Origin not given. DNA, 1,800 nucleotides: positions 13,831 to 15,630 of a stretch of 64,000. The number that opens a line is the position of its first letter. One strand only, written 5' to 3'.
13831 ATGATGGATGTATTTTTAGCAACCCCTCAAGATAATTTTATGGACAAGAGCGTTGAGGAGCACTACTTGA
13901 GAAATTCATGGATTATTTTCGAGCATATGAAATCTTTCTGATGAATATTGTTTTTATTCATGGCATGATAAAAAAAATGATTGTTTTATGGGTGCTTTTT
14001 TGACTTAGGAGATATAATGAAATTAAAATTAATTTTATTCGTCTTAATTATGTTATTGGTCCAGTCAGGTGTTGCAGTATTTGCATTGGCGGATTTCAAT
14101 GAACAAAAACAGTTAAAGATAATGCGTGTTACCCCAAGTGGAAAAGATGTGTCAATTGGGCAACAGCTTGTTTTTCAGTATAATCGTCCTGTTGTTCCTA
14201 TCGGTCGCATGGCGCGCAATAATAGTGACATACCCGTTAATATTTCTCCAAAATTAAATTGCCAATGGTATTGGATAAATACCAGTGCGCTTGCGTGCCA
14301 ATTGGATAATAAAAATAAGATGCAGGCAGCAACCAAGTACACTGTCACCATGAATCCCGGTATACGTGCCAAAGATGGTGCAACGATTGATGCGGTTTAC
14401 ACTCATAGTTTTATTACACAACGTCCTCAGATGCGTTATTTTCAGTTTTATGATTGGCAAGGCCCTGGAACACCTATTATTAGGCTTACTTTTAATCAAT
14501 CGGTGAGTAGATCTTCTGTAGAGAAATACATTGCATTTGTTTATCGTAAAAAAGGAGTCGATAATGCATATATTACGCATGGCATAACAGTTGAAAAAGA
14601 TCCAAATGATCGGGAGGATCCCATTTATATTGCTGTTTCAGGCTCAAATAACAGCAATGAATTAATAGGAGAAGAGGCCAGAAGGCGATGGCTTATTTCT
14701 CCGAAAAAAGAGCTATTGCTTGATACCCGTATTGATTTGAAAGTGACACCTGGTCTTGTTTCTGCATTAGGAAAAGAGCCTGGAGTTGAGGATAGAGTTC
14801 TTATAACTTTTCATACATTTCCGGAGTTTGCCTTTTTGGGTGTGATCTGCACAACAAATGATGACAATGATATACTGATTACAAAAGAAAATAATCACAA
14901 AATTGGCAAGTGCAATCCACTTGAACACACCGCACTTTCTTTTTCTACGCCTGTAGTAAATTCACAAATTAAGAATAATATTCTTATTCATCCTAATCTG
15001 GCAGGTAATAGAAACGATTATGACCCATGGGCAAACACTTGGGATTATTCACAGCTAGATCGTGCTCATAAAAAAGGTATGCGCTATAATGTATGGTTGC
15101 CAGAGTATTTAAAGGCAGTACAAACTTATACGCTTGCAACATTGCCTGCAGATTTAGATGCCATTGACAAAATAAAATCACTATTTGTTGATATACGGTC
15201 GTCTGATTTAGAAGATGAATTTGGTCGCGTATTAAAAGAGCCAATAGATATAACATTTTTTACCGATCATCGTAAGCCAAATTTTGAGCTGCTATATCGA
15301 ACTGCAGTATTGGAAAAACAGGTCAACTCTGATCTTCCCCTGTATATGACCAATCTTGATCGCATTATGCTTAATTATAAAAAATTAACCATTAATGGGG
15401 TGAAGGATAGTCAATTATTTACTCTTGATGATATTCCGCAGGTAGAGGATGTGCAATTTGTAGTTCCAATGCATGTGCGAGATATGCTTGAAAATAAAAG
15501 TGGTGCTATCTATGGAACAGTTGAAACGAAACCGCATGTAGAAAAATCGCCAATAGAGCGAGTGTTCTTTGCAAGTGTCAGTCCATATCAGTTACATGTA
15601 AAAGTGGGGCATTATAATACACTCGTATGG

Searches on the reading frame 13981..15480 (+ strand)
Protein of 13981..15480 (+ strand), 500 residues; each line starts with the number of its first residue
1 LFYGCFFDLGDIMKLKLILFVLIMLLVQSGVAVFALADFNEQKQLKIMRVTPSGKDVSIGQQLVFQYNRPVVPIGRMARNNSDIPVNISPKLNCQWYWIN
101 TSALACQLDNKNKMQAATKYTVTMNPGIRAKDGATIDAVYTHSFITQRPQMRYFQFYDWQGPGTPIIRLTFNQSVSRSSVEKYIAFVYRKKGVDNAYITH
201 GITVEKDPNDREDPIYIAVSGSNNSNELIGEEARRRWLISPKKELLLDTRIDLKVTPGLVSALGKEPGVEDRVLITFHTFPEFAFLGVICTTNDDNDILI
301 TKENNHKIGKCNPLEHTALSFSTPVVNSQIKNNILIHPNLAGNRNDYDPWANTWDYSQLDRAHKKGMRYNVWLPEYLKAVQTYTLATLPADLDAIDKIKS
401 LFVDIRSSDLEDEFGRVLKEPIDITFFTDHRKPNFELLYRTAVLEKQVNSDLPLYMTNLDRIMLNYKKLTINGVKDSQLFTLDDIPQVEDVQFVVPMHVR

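Call 61: find_related_loci(query=window:13981-15480:+, collection=metagenome_contigs, flank=8000)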
Query window:13981-15480:+ (500 aa) in metagenome_contigs; peptide patterns used: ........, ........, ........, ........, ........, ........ (x = any residue, [..] = any of these).
48 stretches matched a pattern; 1 encode a relative of the query (tblastn E <= 1e-3); 1 distinct loci.
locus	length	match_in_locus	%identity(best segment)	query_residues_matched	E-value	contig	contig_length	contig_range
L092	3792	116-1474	44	45-500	6e-132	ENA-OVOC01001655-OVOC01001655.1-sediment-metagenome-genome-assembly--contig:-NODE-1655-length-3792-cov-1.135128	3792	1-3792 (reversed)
